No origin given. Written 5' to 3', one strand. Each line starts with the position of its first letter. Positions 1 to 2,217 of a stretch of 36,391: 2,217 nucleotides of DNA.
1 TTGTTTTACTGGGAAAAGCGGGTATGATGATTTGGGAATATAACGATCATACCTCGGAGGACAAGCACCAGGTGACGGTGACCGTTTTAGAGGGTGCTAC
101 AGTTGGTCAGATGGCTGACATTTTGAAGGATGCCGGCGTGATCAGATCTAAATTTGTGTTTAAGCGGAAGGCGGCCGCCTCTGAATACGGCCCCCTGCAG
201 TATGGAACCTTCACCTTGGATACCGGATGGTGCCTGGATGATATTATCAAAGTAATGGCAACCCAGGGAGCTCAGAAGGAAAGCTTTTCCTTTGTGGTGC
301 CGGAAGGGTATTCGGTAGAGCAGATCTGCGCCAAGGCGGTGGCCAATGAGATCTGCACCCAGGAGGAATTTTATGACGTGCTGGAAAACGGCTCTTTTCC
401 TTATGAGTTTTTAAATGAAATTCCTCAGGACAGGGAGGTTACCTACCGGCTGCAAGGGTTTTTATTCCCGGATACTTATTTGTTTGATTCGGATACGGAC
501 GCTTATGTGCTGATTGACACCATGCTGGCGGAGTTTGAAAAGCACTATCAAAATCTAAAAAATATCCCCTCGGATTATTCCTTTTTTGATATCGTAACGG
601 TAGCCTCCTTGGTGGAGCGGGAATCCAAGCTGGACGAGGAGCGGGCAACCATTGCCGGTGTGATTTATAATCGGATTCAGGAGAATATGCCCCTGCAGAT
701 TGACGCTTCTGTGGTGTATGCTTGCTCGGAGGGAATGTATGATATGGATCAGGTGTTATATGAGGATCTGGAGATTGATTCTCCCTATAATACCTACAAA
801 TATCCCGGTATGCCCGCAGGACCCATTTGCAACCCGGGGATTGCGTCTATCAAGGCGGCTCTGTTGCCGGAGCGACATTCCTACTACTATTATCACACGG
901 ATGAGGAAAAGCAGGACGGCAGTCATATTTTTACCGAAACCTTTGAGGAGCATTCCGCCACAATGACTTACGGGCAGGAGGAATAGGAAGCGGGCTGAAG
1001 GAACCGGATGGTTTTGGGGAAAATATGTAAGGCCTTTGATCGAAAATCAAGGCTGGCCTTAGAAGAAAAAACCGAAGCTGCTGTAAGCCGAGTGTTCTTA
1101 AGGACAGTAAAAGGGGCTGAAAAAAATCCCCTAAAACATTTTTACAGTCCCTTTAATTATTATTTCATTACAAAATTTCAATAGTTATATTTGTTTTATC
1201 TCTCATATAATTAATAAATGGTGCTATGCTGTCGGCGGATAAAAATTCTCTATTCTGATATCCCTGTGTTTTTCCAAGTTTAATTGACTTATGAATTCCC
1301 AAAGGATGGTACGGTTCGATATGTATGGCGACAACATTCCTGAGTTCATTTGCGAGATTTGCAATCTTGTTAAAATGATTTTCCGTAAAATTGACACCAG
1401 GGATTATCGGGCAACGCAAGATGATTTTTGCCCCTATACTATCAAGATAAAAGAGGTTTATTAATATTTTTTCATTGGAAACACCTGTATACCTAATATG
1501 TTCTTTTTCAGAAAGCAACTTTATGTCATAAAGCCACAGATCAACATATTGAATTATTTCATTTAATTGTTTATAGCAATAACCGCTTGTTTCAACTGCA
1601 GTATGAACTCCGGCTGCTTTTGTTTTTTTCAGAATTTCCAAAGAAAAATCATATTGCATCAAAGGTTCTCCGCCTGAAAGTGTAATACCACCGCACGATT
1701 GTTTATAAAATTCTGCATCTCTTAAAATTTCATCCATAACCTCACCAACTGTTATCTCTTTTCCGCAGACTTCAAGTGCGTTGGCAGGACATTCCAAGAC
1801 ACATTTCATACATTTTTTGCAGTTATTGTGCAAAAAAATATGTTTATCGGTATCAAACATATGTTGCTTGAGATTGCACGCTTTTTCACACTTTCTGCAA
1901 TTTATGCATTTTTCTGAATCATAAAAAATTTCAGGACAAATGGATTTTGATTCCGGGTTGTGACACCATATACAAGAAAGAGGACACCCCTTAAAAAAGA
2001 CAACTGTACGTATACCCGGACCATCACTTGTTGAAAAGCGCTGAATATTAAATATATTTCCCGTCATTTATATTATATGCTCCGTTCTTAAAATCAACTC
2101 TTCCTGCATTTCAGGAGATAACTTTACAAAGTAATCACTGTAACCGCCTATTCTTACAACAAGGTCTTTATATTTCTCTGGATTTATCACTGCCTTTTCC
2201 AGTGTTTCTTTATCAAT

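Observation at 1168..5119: AT-rich island encoding an unusually compact glycyl radical enzyme, its activase and a divergent AraC regulator, with no pathway partners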

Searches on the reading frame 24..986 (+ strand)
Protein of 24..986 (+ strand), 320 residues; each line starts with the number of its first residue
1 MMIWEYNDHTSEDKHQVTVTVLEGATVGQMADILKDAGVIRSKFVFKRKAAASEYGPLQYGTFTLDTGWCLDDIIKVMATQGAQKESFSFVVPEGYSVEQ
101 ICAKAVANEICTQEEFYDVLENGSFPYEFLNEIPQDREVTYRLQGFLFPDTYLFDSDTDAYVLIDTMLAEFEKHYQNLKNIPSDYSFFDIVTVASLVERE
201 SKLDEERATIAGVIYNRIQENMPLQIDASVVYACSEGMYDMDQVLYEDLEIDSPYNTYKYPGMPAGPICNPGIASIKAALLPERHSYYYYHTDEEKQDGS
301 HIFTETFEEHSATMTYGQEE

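Call 58: find_encoding_contigs(protein=window:24-986:+, flank=8000, max_places=8)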
Protein window:24-986:+ (320 aa): no gene with exactly this product is on record in the collection.

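Call 78: search_protein_families(library=pfam, proteins=[window:24-986:+], max_evalue=0.0001)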
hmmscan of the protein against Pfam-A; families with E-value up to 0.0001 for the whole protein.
window:24-986:+ (320 aa): 1 family
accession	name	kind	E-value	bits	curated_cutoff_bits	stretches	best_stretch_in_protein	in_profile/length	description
PF02618.21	YceG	-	3.7e-77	259.9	32.4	1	19-313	1-272/275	YceG-like family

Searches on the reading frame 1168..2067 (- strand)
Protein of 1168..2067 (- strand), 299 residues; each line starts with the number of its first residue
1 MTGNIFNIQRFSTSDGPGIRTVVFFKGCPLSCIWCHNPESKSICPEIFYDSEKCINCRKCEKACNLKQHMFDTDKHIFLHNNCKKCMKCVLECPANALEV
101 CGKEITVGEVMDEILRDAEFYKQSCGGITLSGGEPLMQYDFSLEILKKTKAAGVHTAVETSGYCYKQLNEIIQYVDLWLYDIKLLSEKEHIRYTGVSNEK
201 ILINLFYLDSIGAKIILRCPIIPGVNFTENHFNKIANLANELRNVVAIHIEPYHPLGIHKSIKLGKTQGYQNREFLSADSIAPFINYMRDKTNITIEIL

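Call 3: search_protein_families(library=pfam, proteins=[window:1168-2067:-], max_evalue=0.01)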
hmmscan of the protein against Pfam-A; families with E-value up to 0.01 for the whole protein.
window:1168-2067:- (299 aa): 11 families
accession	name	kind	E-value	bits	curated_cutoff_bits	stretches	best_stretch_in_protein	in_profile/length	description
PF13353.11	Fer4_12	-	4.1e-16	60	22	2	82-198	18-133/137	4Fe-4S single cluster domain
PF04055.27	Radical_SAM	-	1e-10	42.5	29.5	1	111-228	30-157/166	Radical SAM superfamily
PF12837.12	Fer4_6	-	7.1e-09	35.6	25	2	81-98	7-24/24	4Fe-4S binding domain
PF00037.32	Fer4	-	3.4e-08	33.4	21.1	2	81-99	6-24/24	4Fe-4S binding domain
PF12797.12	Fer4_2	-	4.6e-08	33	24.5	1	47-65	3-21/22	4Fe-4S binding domain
PF14697.11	Fer4_21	-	6.8e-06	26.6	35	1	50-99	4-58/59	4Fe-4S dicluster domain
PF13237.11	Fer4_10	-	1.3e-05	25.5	25.5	1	47-94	2-53/53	4Fe-4S dicluster domain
PF13187.11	Fer4_9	-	3.9e-05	24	27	1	53-97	1-51/52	4Fe-4S dicluster domain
PF12838.12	Fer4_7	-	0.00021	22.1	27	0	82-105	1-24/52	4Fe-4S dicluster domain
PF13484.11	Fer4_16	-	0.00058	21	30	1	82-100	1-19/66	4Fe-4S double cluster binding domain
PF12800.12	Fer4_4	-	0.0011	19.5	24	0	52-65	2-15/17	4Fe-4S binding domain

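Call 4: search_protein_families(library=ncbifam, proteins=[window:1168-2067:-], max_evalue=0.01)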
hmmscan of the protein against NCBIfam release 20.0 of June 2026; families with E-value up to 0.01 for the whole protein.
window:1168-2067:- (299 aa): 43 families (the best 25 are shown)
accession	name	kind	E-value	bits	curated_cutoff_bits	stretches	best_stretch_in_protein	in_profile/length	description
TIGR02494.1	PFLE_PFLC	subfamily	4.1e-99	331.5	174.35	1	5-284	1-285/293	glycyl-radical enzyme activating protein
NF043069.1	T4HPD_activ_SAM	equivalog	1.2e-91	307.3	425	1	3-290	2-290/299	trans-4-hydroxy-L-proline dehydratase activase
NF048010.1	SfplDhtActHpsHDes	equivalog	3.8e-85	285.3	430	1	2-277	5-287/298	(2S)-3-sulfopropanediol dehydratase activating enzyme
TIGR04395.1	cutC_activ_rSAM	equivalog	5.1e-79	265.7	360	1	3-286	5-295/309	choline TMA-lyase-activating enzyme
NF033719.1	ind_deCO2_activ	equivalog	1.8e-76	257.3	425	1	3-280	1-285/302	indoleacetate decarboxylase activase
NF033717.2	HPDL_rSAM_activ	equivalog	1.8e-71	241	420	1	2-283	3-291/311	4-hydroxyphenylacetate decarboxylase activase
NF048008.1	SfplDhtActHpfHKleb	equivalog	9.8e-69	232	500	1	5-265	2-270/308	(2S)-3-sulfopropanediol dehydratase activating enzyme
TIGR04003.1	rSAM_BssD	equivalog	3e-66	223.7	496.45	1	5-292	3-300/314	[benzylsuccinate synthase]-activating enzyme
NF007483.0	PRK10076.1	equivalog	2.8e-60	203.9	326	2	82-284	75-277/292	[formate-C-acetyltransferase]-activating enzyme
TIGR02493.1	PFLA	equivalog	6.9e-51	172.9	231.75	2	97-283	38-227/235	pyruvate formate-lyase-activating protein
TIGR04041.1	activase_YjjW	hypoth_equivalog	1.6e-44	152.4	250.2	1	4-263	3-248/276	YjjW family glycine radical enzyme activase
NF008356.0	PRK11145.1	equivalog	5.8e-43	146.9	375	2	100-268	46-217/246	pyruvate formate lyase 1-activating protein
TIGR02495.1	NrdG2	equivalog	2.3e-17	63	131.15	2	101-242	43-183/193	anaerobic ribonucleoside-triphosphate reductase activating protein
TIGR02491.1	NrdG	equivalog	2.3e-13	50.4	126.1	2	4-43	1-40/154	anaerobic ribonucleoside-triphosphate reductase activating protein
NF038196.1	ferrodoxin_EFR1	subfamily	4e-08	33.6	75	1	47-103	179-233/242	EFR1 family ferrodoxin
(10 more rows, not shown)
